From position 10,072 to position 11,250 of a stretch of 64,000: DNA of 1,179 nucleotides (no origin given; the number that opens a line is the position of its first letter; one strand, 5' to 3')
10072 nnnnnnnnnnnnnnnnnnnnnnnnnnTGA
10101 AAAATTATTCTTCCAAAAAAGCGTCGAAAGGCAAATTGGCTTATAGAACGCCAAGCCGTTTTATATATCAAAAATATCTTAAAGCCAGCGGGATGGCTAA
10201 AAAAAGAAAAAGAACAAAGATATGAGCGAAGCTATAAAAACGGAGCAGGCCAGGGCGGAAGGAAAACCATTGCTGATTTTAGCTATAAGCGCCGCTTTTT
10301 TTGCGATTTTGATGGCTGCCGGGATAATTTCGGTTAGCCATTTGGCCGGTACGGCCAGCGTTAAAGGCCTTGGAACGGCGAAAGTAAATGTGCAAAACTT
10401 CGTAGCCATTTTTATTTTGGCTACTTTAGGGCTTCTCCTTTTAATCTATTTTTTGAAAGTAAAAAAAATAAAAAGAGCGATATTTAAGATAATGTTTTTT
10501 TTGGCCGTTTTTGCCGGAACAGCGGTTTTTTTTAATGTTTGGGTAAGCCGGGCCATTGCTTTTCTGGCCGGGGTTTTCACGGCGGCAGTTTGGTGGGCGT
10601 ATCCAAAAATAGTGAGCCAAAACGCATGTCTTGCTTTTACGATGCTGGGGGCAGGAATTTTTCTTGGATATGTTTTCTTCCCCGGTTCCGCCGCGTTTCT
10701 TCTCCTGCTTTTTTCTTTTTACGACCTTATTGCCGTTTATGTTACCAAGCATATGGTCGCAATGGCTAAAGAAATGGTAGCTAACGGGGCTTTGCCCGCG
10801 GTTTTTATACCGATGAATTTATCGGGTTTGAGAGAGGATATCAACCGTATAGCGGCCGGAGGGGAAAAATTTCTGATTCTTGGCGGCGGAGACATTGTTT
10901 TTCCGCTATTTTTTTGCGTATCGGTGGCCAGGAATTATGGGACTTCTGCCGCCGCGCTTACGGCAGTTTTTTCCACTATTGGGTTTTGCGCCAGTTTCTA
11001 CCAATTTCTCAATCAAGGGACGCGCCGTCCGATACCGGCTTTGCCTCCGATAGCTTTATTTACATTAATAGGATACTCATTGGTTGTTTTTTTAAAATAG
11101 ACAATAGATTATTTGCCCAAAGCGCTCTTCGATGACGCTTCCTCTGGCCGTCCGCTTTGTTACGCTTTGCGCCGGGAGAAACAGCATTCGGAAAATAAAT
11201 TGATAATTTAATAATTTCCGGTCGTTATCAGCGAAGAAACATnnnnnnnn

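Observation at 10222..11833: Presenilin-type GxGD intramembrane protease encoded next to a T4SS-pilin-like protein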

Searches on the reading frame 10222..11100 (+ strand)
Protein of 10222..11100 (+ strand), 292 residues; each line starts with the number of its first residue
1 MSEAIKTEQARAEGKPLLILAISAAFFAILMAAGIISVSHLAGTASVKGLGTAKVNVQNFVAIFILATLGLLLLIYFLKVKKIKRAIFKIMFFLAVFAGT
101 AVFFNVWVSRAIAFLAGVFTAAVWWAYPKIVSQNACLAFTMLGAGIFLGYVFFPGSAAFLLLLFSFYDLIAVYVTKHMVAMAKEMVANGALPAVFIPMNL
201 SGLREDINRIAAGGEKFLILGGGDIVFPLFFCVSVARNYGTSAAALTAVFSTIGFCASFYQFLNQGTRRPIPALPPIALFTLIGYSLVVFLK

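Call 3: search_protein_families(library=pfam, proteins=[window:10222-11100:+], max_evalue=1)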
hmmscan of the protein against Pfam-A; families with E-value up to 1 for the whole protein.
window:10222-11100:+ (292 aa): 1 family
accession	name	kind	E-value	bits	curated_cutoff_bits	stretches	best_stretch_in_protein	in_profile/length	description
PF06550.16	SPP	-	1.4e-11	44.9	23.9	1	53-288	31-277/283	Signal-peptide peptidase, presenilin aspartyl protease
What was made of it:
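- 10222..11100 (+): Presenilin/SPP-family (PSH-like, MEROPS A22, Pfam PF06550) intramembrane aspartyl protease, 292 aa, nine predicted TM helices, N-in/C-out. Pfam 44.9 bits (call 3).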

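Call 4: search_protein_families(library=ncbifam, proteins=[window:10222-11100:+], max_evalue=1)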
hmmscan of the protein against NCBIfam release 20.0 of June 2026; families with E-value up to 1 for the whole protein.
window:10222-11100:+ (292 aa): 1 family
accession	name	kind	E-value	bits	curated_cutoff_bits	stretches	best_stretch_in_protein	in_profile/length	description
NF041679.1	IMP_arch_presen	equivalog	1.6e-16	60.6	125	1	51-287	31-278/281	presenilin family intramembrane aspartyl protease PSH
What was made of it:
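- On Archaeal PSH equivalog (NCBIfam NF041679): 60.6 bits against a cut-off of 125 (call 4).
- Closest known: Archaeal presenilin homologue PSH / MCMJR1. Different: Scores 60.6 bits, below the 125-bit NCBIfam equivalog cut-off for archaeal PSH (call 4).
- The NCBIfam archaeal PSH equivalog cut-off is not reached: 60.6 bits against 125 (call 4).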

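Call 5: search_solved_structures(query=window:10222-11100:+, max_evalue=1, show_alignments=2)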
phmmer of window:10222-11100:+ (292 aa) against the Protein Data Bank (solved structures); distinct sequences matched with E-value up to 1: 1.
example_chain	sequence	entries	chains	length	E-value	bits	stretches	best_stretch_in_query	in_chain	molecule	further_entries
4hyc_A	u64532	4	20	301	3e-06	30.3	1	17-286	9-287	Putative uncharacterized protein | Uncharacterized protein PSH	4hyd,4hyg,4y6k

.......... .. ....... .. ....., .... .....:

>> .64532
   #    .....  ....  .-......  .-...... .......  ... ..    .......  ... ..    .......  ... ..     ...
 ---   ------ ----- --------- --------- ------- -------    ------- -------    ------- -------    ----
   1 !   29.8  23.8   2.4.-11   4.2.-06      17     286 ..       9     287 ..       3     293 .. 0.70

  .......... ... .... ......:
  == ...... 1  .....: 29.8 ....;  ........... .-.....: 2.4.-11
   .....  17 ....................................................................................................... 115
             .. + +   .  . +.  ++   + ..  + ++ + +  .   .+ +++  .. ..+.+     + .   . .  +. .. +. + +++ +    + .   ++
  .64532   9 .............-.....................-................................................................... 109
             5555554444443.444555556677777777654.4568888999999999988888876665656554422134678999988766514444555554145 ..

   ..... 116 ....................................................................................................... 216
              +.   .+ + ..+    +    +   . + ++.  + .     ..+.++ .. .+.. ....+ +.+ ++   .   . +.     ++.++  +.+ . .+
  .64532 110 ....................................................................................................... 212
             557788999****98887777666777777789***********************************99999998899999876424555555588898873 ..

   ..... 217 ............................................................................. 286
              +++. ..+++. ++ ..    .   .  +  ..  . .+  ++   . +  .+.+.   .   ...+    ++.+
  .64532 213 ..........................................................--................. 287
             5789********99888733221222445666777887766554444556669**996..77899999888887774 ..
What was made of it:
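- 10222..11100 (+): PDB PSH alignment (call 5).
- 10720..10725 (+): Codons for Y167-D168, the first catalytic Asp (TM6 'YD'). Aligned to the YD of PSH (call 5).
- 10882..10893 (+): Codons for G221-G222-G223-D224, the 'GxGD' motif with the second catalytic Asp at the start of TM7. Aligned to GMGD of PSH (call 5).
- Closest known: Archaeal presenilin homologue PSH / MCMJR1. Same: Full-length alignment at E 3e-6, with YD, GxGD and the PAL region in register (call 5).
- Checked: It aligns to PDB 4HYC/4HYG PSH over residues 17-286, E 3e-6, with the motifs in register (call 5).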

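Call 7: find_homologous_proteins(query=window:10222-11100:+, max_evalue=0.001)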
Query window:10222-11100:+ (292 aa): 507 proteins with E <= 0.001 among 8000 candidates; the best 120 are listed.
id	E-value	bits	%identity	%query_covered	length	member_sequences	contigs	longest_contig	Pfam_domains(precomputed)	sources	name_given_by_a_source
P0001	2.1e-165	567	93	100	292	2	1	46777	PF06550.16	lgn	-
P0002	2.6e-131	455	74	100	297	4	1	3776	PF06550.16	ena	-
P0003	2.2e-116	406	67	100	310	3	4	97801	PF06550.16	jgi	jgi:presenilin-like A22 family membrane protease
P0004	1.4e-106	374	62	99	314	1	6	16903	PF04258.19,PF06550.16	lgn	-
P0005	3.1e-66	242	49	89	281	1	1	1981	PF06550.16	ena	-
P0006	1.2e-65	240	45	99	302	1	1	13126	PF06550.16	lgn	-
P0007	6.3e-57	211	43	91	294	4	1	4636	PF06550.16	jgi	-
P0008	1.1e-56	210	41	100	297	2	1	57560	PF06550.16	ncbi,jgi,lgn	-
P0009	5.2e-56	208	42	96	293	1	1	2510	PF06550.16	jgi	jgi:presenilin-like A22 family membrane protease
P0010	6.2e-56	208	42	97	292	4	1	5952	PF06550.16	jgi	-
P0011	1.3e-55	207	42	97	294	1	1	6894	PF06550.16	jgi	-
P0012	2.6e-55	206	41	97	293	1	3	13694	PF06550.16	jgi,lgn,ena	-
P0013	2.7e-55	206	41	97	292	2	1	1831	PF06550.16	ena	-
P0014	2.8e-55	206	41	97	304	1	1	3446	PF06550.16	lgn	-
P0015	3.0e-55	206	40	99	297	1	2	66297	PF06550.16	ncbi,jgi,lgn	-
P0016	9.0e-55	204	42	94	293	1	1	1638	PF06550.16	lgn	-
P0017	2.1e-54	203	43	92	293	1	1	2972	PF06550.16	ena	-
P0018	2.5e-54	203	40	98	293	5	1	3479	PF06550.16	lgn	-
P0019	3.8e-54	202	43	86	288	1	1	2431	PF06550.16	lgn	-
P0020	4.4e-54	202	41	96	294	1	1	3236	PF06550.16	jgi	jgi:presenilin-like A22 family membrane protease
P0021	4.5e-54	202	40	98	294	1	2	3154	PF06550.16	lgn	-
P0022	8.1e-54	201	42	97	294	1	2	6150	PF06550.16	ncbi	-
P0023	1.0e-53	201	39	92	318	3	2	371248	PF04258.19,PF06550.16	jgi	-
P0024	1.1e-53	201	38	97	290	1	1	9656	PF06550.16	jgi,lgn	-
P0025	1.1e-53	201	41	98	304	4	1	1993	PF06550.16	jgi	-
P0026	1.8e-53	200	41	97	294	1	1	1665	PF06550.16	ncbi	-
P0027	2.0e-53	200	42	97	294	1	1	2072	PF06550.16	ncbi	-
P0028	2.0e-53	200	46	82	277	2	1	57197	PF06550.16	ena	-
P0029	2.1e-53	200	41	97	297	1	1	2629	PF06550.16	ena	-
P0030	2.3e-53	200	39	93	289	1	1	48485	PF06550.16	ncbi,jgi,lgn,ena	-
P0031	6.5e-53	198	41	97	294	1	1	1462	PF06550.16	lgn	-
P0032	6.6e-53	198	40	98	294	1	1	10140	PF06550.16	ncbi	-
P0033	6.7e-53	198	40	97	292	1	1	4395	PF06550.16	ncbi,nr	ncbi:MAG: presenilin family intramembrane aspartyl protease [Patescibacteria group bacterium]|nr:pre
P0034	7.2e-53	198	41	97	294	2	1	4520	PF06550.16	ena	-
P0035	1.1e-52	197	39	93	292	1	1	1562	PF06550.16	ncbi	-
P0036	1.3e-52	197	42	95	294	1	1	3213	PF06550.16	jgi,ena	-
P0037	1.3e-52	197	41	90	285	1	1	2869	PF06550.16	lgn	-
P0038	1.4e-52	197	41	98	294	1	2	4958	PF06550.16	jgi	-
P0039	1.5e-52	197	42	93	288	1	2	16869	PF06550.16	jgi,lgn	-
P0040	1.8e-52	197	40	97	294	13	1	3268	PF06550.16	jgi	-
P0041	1.8e-52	197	41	98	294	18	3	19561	PF06550.16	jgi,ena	-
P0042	2.3e-52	196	41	97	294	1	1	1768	PF06550.16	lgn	-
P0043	3.5e-52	196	42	91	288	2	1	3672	PF06550.16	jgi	-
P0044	4.3e-52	195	41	98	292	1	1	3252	PF06550.16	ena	-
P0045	4.7e-52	195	40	93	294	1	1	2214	PF06550.16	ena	-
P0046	4.8e-52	195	41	97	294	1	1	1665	PF06550.16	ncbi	-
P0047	5.6e-52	195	40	97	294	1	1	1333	PF06550.16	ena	-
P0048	7.5e-52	195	40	99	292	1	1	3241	PF06550.16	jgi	jgi:presenilin-like A22 family membrane protease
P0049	7.6e-52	195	38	98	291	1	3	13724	PF06550.16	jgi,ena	-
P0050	8.0e-52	195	41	89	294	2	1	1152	PF06550.16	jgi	-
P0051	8.7e-52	194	40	98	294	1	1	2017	PF06550.16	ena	-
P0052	8.7e-52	194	41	89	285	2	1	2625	PF06550.16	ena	-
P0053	1.0e-51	194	41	94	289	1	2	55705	PF06550.16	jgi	-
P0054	1.0e-51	194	39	97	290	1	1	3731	PF06550.16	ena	-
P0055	1.1e-51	194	40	92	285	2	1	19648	PF06550.16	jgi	-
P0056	1.2e-51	194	40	98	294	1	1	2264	PF06550.16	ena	-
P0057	1.3e-51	194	42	98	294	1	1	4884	PF06550.16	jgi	-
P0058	1.4e-51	194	41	92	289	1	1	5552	PF06550.16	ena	-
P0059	1.4e-51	194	40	98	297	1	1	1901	PF06550.16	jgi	-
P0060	1.5e-51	194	39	98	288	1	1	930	PF06550.16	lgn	-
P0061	1.7e-51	194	41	93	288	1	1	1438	PF06550.16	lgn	-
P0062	1.8e-51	193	41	91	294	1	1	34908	PF06550.16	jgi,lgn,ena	-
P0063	1.9e-51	193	41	97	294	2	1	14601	PF06550.16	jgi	-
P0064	2.2e-51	193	41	89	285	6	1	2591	PF06550.16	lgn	-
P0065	3.2e-51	193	40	100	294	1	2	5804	PF06550.16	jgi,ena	-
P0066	3.6e-51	192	42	90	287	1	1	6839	PF06550.16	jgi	-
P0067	4.3e-51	192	42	93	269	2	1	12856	PF06550.16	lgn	-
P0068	4.8e-51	192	41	89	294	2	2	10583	PF06550.16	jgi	-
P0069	7.6e-51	191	42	90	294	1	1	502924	PF06550.16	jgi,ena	-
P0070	9.0e-51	191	41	89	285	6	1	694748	PF06550.16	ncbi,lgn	ncbi:MAG: presenilin family intramembrane aspartyl protease [Candidatus Nealsonbacteria bacterium]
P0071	1.0e-50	191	43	96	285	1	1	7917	PF06550.16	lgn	-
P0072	1.2e-50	191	38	97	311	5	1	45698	PF06550.16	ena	-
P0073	1.2e-50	191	39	95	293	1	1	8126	PF06550.16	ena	-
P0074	1.2e-50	191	41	95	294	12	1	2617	PF06550.16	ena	-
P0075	1.4e-50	190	40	98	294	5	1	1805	PF06550.16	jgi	-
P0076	1.5e-50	190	40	98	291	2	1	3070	PF06550.16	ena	-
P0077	1.6e-50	190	39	98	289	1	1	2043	PF06550.16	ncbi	-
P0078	1.9e-50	190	42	96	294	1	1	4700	PF06550.16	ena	-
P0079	2.2e-50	190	38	97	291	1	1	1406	PF06550.16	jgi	jgi:presenilin-like A22 family membrane protease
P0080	2.3e-50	190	38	98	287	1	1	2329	PF06550.16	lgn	-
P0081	2.6e-50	190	41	92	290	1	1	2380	PF06550.16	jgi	jgi:presenilin-like A22 family membrane protease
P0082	2.7e-50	190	39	98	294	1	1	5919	PF06550.16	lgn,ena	-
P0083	2.9e-50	189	37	97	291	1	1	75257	PF06550.16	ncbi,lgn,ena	-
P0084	3.0e-50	189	39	86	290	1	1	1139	PF06550.16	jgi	-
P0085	3.4e-50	189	40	95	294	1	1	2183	PF06550.16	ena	-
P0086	3.5e-50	189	40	97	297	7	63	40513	PF06550.16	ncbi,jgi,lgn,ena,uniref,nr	ncbi:MAG: hypothetical protein COS09_01875 [Candidatus Nealsonbacteria bacterium CG01_land_8_20_14_3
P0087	3.6e-50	189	41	92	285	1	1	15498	PF06550.16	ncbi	-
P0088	3.6e-50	189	40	96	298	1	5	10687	PF06550.16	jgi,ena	-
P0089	3.8e-50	189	40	96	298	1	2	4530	PF06550.16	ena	-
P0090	3.9e-50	189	40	96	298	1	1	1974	PF06550.16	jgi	-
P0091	3.9e-50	189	39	86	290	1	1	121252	PF06550.16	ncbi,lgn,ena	-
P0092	4.6e-50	189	41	90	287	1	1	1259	PF06550.16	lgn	-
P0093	5.6e-50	189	40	96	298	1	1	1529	PF06550.16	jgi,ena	-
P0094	5.7e-50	189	41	98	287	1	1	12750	PF06550.16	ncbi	-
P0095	5.7e-50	189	41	93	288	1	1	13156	PF06550.16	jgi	-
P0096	5.8e-50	188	39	98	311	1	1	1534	PF06550.16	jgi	-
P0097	7.2e-50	188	39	86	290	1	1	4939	PF06550.16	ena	-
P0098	7.5e-50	188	40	90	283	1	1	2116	PF06550.16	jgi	jgi:presenilin-like A22 family membrane protease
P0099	8.1e-50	188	40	98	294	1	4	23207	PF06550.16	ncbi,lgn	ncbi:MAG: presenilin family intramembrane aspartyl protease [Candidatus Paceibacterales bacterium]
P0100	8.7e-50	188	37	99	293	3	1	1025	PF06550.16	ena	-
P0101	1.1e-49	188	40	97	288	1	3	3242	PF06550.16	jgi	jgi:presenilin-like A22 family membrane protease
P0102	1.2e-49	187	41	91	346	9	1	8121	PF06550.16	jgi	-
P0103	1.5e-49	187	39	98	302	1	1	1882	PF06550.16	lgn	-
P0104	1.7e-49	187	41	98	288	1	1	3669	PF06550.16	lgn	-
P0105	1.8e-49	187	41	91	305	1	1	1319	PF06550.16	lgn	-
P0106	2.0e-49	187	40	97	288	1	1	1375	PF06550.16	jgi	-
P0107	2.7e-49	186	40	97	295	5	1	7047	PF06550.16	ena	-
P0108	2.8e-49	186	41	89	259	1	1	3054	PF04258.19,PF06550.16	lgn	-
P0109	3.2e-49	186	41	93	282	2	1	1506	PF06550.16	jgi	-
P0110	3.2e-49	186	41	91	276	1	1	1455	PF06550.16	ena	-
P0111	3.5e-49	186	40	96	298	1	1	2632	PF06550.16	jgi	-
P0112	3.6e-49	186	38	91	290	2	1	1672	PF06550.16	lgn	-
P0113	4.2e-49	186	38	95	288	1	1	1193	PF06550.16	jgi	-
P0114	4.2e-49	186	39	97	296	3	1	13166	PF06550.16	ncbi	-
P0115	4.7e-49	185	45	82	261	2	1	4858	PF06550.16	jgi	-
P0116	5.5e-49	185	42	87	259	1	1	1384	PF06550.16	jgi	-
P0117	6.1e-49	185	40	93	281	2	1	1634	PF06550.16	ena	-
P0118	6.8e-49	185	39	97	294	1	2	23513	PF06550.16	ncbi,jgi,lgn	-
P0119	7.1e-49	185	47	72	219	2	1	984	PF06550.16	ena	-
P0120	8.2e-49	185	41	96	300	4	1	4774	PF06550.16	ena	-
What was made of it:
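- Closest known: Eukaryotic signal peptide peptidase, SPPL2a and presenilin-1. Same: Some close homologues also hit PF04258 Peptidase_A22B (call 7).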

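Call 9: find_related_loci(query=A1, collection=genome_contigs, flank=6000)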
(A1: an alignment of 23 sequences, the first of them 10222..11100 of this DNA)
Query A1 (292 aa) in genome_contigs; peptide patterns used: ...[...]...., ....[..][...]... (x = any residue, [..] = any of these).
600 stretches matched a pattern (row limit reached: there are more); 481 encode a relative of the query (tblastn E <= 1e-3); the best 80 are kept; 80 distinct loci.
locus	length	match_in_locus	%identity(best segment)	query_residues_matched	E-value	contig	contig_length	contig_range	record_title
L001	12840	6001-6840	41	9-285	3e-61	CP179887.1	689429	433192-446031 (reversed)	MAG: Candidatus Nealsonbacteria bacterium isolate CK12Hparc1 chromosome, complete genome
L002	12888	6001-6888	41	1-291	7e-59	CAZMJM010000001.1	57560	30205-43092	MAG TPA_asm: uncultured Candidatus Saccharibacteria bacterium isolate binchicken_co150_123 genome assembly, contig: NODE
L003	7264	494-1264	41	27-285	8e-58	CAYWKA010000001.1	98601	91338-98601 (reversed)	MAG TPA_asm: uncultured Candidatus Saccharibacteria bacterium isolate binchicken_co34_241 genome assembly, contig: NODE_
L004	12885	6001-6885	40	1-290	1e-56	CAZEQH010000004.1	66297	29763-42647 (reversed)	MAG TPA_asm: uncultured Candidatus Saccharibacteria bacterium isolate binchicken_co151_87 genome assembly, contig: NODE_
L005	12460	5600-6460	39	3-285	1e-55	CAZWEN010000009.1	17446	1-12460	MAG TPA_asm: uncultured Candidatus Saccharibacteria bacterium isolate binchicken_co211_311 genome assembly, contig: NODE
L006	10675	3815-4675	40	1-285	2e-55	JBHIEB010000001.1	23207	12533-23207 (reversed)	MAG: Candidatus Paceibacterales bacterium isolate b3.sp2_bin.52 NODE_532_length_23207_cov_5.549326, whole genome shotgun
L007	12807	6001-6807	41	15-285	2e-55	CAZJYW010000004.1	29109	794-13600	MAG TPA_asm: uncultured Candidatus Saccharibacteria bacterium isolate binchicken_co89_173 genome assembly, contig: NODE_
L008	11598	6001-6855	39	3-285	1e-54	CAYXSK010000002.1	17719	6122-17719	MAG TPA_asm: uncultured Candidatus Saccharibacteria bacterium isolate binchicken_co387_6 genome assembly, contig: NODE_3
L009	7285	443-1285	36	3-285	6e-53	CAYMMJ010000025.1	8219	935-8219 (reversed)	MAG TPA_asm: uncultured Candidatus Saccharibacteria bacterium isolate binchicken_co256_273 genome assembly, contig: NODE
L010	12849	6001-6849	38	1-285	2e-52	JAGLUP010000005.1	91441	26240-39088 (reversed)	MAG: Candidatus Parcubacteria bacterium isolate RS_11_37 ZL20.bin.37.fa_5, whole genome shotgun sequence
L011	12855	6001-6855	39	2-285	2e-52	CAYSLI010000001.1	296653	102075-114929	MAG TPA_asm: uncultured Candidatus Saccharibacteria bacterium isolate binchicken_co116_198 genome assembly, contig: NODE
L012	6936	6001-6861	40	2-285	4e-52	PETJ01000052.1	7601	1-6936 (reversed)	MAG: Candidatus Nealsonbacteria bacterium CG01_land_8_20_14_3_00_12 CG01_land_8_20_14_3.00_scaffold_2727_c, whole genome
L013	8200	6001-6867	36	1-285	2e-51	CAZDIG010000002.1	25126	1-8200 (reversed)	MAG TPA_asm: uncultured Candidatus Saccharibacteria bacterium isolate binchicken_co387_66 genome assembly, contig: NODE_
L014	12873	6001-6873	38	6-291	4e-51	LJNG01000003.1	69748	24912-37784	MAG: Parcubacteria bacterium DG_74_3 15836, whole genome shotgun sequence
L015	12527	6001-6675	43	59-285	2e-50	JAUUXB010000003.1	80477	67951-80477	MAG: bacterium isolate CSMAG_54 CSMAG_54_k141_1665769_length_80477_cov_9.1705, whole genome shotgun sequence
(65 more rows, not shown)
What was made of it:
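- At least 481 GTDB species genomes, all CPR (call 9).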

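Call 15: find_encoding_contigs(protein=P0001, flank=6000, max_places=3)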
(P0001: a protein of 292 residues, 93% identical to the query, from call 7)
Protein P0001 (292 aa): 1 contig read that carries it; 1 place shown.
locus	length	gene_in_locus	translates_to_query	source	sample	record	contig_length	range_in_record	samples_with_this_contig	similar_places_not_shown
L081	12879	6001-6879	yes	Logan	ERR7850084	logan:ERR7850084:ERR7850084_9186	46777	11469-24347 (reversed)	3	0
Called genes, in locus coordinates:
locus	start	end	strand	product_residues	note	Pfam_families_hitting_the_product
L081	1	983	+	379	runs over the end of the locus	PF07669:Eco57I (weak)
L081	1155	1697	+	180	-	-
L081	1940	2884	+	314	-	PF01784:DUF34_NIF3 (faint)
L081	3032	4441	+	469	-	PF02113:Peptidase_S13 (faint), PF13354:Beta-lactamase2 (weak), PF00768:Peptidase_S11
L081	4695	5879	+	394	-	PF00438:S-AdoMet_synt_N, PF02772:S-AdoMet_synt_M, PF02773:S-AdoMet_synt_C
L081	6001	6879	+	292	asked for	PF06550:SPP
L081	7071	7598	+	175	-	-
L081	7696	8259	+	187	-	PF03167:UDG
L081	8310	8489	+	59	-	-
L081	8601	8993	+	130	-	PF06262:Zincin_1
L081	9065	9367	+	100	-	-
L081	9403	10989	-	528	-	PF23613:ELP3_N (faint), PF04055:Radical_SAM, PF16199:Radical_SAM_C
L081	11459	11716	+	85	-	PF02575:YbaB_DNA_bd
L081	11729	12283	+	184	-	PF00753:Lactamase_B, PF19583:ODP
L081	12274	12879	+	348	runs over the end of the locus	PF04055:Radical_SAM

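Call 16: find_encoding_contigs(protein=P0003, flank=6000, max_places=4)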
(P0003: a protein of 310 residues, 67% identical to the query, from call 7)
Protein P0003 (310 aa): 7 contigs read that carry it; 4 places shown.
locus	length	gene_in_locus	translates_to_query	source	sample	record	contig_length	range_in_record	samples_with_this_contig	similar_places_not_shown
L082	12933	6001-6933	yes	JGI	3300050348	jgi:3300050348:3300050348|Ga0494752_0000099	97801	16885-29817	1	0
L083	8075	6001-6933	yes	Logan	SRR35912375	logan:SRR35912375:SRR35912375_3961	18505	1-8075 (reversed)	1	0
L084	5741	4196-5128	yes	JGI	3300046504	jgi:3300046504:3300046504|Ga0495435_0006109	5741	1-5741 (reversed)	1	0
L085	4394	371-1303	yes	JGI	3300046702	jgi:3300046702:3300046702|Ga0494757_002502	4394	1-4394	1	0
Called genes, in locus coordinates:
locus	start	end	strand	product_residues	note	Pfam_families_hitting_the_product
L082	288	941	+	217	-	-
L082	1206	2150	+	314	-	PF01784:DUF34_NIF3 (faint)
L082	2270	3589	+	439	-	PF00768:Peptidase_S11, PF13354:Beta-lactamase2 (weak)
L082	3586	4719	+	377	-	PF05559:DUF763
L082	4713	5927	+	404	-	PF00438:S-AdoMet_synt_N, PF02772:S-AdoMet_synt_M, PF02773:S-AdoMet_synt_C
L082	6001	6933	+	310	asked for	PF06550:SPP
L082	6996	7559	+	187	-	PF03167:UDG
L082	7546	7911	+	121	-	PF06262:Zincin_1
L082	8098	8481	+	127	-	-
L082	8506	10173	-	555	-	PF04055:Radical_SAM, PF16199:Radical_SAM_C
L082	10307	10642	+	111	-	-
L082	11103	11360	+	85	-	PF02575:YbaB_DNA_bd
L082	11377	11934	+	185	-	PF00753:Lactamase_B, PF19583:ODP (weak)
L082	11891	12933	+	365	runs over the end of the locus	PF04055:Radical_SAM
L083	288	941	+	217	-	-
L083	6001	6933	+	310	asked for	PF06550:SPP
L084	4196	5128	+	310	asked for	PF06550:SPP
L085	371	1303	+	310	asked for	PF06550:SPP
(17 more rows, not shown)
